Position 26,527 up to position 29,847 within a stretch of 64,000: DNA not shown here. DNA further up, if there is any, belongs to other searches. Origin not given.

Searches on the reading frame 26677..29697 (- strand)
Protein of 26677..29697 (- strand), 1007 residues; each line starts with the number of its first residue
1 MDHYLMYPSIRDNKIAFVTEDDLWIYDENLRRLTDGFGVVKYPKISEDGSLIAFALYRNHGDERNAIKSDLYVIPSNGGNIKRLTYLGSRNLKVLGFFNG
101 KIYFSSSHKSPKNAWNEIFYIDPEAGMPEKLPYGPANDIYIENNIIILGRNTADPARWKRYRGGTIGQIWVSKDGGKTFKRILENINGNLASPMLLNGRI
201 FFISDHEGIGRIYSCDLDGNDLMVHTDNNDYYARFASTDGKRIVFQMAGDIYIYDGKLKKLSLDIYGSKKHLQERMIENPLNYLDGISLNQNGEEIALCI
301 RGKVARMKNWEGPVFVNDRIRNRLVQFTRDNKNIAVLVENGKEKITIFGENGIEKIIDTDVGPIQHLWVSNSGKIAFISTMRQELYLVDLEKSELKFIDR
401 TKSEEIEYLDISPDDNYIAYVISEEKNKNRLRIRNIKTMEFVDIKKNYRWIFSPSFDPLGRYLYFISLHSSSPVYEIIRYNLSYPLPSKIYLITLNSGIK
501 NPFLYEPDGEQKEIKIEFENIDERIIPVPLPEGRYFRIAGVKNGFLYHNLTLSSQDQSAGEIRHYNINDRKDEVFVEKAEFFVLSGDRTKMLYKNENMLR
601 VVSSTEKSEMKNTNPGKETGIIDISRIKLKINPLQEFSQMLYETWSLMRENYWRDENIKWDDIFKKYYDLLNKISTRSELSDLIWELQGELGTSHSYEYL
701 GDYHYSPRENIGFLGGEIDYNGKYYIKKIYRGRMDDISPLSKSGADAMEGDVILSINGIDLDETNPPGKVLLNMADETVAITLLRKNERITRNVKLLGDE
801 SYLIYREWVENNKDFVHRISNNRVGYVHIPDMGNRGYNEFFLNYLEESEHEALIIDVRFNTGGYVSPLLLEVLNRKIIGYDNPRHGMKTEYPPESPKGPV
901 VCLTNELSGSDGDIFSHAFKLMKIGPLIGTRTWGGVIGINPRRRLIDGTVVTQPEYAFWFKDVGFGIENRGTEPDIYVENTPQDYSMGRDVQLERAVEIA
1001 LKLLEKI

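Call 75: search_solved_structures(query=window:26677-29697:-, max_evalue=1e-20, show_alignments=0)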
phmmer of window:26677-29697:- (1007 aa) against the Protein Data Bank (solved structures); distinct sequences matched with E-value up to 1e-20: 2.
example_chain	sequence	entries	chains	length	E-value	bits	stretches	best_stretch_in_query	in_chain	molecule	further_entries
1k32_A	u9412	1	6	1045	3.5e-159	535.1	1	2-1002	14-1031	tricorn protease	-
1n6d_A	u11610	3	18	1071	3.8e-159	535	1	2-1002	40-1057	Tricorn protease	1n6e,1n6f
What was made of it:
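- The window encodes a tricorn protease (E 3.5e-159 to the solved tricorn protease chains 1k32 and 1n6d; call 75).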
